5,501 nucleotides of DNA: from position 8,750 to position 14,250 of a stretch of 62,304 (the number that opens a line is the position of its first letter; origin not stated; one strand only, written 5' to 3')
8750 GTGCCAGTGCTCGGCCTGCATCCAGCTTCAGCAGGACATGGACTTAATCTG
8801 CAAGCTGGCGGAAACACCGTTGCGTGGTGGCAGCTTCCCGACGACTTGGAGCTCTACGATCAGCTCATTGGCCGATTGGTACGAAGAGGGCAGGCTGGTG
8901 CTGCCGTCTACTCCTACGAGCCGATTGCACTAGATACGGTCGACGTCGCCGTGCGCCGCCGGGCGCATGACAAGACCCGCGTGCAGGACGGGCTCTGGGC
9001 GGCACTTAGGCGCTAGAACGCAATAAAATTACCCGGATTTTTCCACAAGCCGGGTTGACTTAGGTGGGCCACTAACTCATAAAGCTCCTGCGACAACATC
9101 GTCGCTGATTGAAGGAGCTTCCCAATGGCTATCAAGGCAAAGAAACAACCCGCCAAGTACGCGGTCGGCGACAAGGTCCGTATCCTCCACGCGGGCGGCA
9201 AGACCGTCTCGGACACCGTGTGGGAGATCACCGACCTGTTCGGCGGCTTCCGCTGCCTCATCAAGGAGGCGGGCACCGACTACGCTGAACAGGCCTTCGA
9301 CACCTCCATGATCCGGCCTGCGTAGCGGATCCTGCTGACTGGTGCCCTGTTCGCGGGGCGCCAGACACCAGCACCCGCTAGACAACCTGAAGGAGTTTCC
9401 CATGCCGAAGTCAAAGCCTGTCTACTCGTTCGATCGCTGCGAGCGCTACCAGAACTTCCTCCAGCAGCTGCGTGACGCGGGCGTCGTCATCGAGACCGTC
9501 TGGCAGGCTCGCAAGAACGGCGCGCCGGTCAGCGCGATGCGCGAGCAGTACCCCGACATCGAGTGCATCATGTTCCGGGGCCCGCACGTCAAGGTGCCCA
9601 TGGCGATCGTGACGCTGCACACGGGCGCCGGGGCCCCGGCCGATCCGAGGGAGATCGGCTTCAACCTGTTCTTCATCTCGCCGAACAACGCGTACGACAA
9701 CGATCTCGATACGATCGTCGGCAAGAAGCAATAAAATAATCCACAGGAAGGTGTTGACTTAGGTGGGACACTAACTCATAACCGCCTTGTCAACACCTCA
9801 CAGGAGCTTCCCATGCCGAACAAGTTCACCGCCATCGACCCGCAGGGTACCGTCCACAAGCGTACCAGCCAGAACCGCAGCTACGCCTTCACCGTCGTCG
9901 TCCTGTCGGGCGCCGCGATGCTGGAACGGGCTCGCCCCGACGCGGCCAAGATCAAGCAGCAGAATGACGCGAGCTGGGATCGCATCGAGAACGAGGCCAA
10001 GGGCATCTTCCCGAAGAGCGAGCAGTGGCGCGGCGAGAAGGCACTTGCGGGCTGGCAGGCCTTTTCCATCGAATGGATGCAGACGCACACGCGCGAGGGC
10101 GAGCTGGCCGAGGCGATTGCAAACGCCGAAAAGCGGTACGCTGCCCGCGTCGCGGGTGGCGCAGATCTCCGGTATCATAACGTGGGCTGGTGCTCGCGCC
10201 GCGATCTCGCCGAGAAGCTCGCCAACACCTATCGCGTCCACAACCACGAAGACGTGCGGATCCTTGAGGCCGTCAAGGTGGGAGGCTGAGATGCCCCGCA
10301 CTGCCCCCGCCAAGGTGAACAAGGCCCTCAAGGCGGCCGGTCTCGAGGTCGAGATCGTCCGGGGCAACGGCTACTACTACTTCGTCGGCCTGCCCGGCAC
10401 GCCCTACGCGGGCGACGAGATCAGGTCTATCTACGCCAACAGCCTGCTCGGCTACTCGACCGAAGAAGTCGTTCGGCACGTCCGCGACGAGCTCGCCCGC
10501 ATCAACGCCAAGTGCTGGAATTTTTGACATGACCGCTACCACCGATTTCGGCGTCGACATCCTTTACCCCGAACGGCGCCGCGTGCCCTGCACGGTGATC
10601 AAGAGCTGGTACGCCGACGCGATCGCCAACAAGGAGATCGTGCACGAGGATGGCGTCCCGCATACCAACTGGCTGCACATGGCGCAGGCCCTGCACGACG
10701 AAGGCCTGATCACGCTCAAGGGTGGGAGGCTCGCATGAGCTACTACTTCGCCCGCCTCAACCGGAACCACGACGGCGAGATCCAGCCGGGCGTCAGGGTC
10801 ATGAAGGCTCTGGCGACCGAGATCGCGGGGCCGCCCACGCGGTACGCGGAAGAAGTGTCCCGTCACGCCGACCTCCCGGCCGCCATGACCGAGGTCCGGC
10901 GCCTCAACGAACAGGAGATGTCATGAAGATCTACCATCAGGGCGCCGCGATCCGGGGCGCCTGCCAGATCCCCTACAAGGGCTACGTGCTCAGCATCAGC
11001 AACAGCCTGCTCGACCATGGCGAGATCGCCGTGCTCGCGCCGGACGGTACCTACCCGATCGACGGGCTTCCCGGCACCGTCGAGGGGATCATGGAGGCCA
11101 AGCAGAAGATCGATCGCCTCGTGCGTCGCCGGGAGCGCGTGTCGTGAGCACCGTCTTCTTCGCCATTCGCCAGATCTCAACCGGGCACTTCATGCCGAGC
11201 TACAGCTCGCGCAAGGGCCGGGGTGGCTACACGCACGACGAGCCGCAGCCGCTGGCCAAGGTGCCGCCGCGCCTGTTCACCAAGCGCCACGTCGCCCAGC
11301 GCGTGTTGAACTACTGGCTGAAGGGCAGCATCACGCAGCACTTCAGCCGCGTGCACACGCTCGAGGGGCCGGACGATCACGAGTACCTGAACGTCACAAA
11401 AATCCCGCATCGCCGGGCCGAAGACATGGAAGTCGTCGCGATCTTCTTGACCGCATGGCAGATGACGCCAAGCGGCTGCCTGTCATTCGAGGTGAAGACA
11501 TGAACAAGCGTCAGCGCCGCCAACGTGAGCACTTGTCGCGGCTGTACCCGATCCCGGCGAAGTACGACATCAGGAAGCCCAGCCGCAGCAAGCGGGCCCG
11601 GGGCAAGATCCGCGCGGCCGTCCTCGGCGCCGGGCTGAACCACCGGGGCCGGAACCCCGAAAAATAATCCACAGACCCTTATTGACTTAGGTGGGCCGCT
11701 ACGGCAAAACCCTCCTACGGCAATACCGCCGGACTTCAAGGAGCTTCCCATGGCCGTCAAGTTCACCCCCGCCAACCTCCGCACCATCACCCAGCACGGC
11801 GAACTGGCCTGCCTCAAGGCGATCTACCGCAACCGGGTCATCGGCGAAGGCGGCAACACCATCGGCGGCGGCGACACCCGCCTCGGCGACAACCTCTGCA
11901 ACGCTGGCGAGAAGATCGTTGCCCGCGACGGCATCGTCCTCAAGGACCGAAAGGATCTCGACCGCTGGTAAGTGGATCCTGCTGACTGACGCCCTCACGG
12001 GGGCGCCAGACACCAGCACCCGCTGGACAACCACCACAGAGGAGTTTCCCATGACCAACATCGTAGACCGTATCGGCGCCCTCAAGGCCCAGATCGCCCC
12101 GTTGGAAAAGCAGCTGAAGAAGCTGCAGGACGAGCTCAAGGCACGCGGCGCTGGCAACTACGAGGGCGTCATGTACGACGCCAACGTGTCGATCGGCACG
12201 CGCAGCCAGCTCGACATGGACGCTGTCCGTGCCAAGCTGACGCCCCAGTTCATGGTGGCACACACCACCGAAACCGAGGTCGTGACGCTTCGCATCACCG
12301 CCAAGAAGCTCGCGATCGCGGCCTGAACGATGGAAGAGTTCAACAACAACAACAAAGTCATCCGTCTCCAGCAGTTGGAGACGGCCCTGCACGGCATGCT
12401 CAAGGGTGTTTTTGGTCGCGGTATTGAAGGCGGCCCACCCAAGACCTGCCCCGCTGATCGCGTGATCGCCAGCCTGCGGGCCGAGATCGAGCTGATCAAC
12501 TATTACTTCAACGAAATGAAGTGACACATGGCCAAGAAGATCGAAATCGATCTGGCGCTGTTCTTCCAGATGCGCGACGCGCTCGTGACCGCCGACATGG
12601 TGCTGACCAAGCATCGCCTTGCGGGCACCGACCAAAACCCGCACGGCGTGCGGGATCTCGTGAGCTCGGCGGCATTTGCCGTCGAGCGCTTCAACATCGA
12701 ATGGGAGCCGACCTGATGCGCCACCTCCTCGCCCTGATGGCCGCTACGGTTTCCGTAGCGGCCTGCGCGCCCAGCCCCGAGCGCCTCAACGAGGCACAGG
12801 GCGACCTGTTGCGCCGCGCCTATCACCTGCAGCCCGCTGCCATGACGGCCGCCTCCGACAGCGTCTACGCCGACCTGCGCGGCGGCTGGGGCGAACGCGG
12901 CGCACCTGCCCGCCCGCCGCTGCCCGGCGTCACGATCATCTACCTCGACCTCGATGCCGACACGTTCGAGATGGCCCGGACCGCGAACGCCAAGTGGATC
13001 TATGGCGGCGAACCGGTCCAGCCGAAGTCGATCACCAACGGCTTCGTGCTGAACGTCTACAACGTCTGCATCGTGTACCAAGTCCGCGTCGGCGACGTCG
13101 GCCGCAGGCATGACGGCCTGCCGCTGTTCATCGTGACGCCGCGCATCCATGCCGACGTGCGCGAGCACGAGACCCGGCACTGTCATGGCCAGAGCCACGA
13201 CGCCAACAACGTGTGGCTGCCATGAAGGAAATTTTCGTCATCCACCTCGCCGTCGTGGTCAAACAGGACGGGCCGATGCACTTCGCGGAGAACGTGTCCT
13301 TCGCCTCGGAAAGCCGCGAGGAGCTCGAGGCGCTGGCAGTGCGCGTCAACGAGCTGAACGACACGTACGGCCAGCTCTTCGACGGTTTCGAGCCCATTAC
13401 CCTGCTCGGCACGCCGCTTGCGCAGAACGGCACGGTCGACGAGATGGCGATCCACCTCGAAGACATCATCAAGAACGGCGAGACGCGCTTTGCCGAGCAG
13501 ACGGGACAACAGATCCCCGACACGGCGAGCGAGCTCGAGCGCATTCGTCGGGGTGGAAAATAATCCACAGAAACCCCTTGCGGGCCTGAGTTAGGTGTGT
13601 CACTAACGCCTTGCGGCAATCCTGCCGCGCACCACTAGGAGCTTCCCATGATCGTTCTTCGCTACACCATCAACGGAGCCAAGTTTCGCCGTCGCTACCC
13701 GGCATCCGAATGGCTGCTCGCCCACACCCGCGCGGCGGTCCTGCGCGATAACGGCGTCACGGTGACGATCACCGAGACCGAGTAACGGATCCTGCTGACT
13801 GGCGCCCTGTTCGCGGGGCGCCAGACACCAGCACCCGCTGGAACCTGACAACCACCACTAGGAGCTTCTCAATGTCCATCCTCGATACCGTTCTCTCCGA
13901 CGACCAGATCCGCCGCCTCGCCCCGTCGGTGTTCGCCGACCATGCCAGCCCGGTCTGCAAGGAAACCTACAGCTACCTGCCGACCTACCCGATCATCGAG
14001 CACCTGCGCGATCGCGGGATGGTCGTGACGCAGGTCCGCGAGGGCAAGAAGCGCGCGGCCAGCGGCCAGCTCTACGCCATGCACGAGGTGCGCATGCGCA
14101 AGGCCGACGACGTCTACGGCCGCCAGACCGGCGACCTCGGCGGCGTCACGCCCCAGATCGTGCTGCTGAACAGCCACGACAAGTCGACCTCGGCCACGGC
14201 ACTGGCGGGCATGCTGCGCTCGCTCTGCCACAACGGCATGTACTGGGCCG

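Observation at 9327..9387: A ~55-nt GC-rich hairpin element occurs three times, always just after a short leader ORF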

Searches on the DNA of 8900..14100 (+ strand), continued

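Call 81: search_with_rna_model(model_id=R1, sources=[L394, L395, L396, L397, L398, L399, L400, L401, L402, L403, L404, L405, L406, L407, L408, L409, L410, L411, L412, L413, L414, L415, L416, L417, L418, L419, L420, L421, L422, L423, L424, L425, L426, L427, L428, L429, L430, L431, L432, L433, L434, L435, L436, L437, L438, L439, L440, L441, L442, L443, L444, L445, L446, L447, L448, L449, L450, L451, L452, L453, L454, L455, L456], max_evalue=1)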
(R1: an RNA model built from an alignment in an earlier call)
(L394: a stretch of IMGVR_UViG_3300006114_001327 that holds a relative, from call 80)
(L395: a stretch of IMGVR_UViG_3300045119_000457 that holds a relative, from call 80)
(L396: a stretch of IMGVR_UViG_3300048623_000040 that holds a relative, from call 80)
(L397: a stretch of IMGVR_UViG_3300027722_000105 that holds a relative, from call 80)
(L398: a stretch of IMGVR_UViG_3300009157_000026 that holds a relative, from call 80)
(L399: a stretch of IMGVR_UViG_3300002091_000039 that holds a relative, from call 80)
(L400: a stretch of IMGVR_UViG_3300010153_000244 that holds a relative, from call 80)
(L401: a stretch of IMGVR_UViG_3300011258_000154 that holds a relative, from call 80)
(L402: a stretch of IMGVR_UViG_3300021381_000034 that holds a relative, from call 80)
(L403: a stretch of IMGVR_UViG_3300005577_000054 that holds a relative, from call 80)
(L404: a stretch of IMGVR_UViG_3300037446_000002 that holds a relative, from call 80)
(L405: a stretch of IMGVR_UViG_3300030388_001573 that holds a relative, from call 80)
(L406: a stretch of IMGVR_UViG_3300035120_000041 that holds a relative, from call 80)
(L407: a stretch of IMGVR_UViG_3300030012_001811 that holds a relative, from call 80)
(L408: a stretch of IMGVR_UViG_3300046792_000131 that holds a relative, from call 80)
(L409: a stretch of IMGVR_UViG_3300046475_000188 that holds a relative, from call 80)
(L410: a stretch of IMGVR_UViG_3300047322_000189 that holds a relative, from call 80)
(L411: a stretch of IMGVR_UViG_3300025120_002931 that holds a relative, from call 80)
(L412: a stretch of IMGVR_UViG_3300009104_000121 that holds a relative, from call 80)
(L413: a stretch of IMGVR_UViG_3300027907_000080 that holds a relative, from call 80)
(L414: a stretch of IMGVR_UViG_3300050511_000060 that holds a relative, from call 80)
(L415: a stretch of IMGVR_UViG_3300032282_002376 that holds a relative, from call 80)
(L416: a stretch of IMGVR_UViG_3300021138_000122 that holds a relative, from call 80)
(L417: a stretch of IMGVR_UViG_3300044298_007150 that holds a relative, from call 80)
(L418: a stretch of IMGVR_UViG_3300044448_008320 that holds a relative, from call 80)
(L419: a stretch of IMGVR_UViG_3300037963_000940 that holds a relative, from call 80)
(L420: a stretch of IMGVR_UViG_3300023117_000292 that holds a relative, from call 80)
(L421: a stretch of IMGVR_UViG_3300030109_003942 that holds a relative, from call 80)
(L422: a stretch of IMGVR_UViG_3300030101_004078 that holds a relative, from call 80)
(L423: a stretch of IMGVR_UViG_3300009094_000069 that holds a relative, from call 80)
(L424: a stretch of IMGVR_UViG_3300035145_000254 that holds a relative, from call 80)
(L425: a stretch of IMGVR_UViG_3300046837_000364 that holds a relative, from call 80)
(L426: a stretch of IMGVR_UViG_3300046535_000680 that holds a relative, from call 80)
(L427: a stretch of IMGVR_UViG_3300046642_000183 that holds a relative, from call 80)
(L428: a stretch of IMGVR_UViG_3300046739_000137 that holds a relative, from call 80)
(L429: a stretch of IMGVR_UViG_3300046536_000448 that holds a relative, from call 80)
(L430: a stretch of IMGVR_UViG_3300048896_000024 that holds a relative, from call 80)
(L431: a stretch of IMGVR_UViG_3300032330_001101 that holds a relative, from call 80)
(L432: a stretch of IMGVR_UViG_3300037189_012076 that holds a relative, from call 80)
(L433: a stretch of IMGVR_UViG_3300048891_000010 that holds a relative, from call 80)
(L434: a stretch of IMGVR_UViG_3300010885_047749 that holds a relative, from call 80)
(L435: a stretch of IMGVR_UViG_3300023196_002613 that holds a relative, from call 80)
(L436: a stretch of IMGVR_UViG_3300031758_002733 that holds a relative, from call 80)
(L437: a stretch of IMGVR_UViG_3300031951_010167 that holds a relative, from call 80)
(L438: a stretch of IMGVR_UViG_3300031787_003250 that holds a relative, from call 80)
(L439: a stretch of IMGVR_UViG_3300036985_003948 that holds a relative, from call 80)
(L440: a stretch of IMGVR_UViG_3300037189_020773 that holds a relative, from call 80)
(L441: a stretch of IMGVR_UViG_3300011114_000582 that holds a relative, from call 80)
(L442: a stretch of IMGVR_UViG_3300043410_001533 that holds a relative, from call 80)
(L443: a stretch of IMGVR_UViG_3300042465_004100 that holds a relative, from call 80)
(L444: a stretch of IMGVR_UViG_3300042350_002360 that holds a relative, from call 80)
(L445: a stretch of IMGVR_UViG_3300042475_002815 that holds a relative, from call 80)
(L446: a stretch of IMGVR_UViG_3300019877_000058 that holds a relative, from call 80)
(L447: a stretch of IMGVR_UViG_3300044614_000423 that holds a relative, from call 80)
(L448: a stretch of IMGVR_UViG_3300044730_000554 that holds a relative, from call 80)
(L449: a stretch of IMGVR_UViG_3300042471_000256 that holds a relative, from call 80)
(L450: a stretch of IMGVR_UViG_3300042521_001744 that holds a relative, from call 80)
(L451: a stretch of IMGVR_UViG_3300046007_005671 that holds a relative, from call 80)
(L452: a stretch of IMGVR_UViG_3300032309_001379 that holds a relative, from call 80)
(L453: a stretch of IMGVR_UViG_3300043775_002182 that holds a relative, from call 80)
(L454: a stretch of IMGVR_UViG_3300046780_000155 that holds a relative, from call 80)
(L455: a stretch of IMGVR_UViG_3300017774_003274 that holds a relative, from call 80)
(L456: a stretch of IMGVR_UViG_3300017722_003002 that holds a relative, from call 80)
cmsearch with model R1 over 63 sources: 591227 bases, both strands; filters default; matches with E-value up to 1: 8.
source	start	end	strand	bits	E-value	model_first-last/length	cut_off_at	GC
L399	5899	5954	+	68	2.5e-15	1-58/58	no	0.7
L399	6464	6526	+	48.8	5.2e-10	1-58/58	no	0.7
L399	6464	6526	-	18.5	0.13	1-58/58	no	0.7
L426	9814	9857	+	17.7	0.22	1-58/58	no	0.75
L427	9264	9307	+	17.7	0.22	1-58/58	no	0.75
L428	9814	9857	+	17.7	0.22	1-58/58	no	0.75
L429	5647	5690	+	17.7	0.22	1-58/58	no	0.75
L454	9814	9857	+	17.7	0.22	1-58/58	no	0.75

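Call 90: search_dna_similar(query=window:13783-13875:+, collection=phages, mode=distant, max_evalue=1, max_rows=15)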
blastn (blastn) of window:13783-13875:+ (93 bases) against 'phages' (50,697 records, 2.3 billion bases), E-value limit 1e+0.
No match.

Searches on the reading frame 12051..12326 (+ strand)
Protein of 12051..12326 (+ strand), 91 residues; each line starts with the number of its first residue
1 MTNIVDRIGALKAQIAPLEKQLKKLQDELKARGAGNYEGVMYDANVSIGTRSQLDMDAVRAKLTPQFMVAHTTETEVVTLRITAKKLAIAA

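Call 21: search_protein_families(library=pfam, proteins=[window:12051-12326:+], max_evalue=0.01)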
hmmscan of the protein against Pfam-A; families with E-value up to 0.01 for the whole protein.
window:12051-12326:+ (91 aa): 0 families

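Call 80: find_related_loci(query=A7, collection=viral_contigs, flank=6000)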
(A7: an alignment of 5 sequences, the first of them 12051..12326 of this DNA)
Query A7 (91 aa) in viral_contigs; peptide patterns used: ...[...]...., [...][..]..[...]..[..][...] (x = any residue, [..] = any of these).
123 stretches matched a pattern; 63 encode a relative of the query (tblastn E <= 1e-3); 63 distinct loci.
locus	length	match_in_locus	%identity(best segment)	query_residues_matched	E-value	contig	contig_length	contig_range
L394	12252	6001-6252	56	3-86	4e-27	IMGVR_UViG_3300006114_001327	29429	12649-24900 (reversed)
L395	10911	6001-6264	55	4-91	4e-24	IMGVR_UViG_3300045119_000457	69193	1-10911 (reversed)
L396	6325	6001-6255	53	4-88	1e-23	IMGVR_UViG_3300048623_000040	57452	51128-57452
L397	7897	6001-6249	51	3-85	9e-24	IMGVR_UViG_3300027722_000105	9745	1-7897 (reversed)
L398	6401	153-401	51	3-85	9e-24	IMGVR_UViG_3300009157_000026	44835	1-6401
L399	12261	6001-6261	52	3-89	3e-23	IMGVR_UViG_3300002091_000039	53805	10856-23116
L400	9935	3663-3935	52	1-91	7e-21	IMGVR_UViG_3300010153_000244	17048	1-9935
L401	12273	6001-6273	52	1-91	8e-21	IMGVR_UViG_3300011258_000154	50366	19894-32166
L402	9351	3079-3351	52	1-91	8e-21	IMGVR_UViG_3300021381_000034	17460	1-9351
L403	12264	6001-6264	47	1-87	2e-20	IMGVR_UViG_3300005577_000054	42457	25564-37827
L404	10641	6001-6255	47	1-85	3e-20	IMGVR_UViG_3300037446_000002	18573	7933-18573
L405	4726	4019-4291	48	1-91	1e-19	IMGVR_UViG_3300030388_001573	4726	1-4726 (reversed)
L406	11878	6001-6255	45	1-85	3e-19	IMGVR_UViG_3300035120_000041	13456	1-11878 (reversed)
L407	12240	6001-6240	48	3-82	4e-19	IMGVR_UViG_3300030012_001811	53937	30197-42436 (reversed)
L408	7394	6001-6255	45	1-85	3e-19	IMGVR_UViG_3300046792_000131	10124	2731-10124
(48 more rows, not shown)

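Call 91: search_dna_similar(query=window:12051-12326:+, collection=phages, mode=protein, max_evalue=0.001, max_rows=25)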
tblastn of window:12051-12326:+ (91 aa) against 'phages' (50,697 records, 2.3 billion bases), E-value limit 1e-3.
No match.
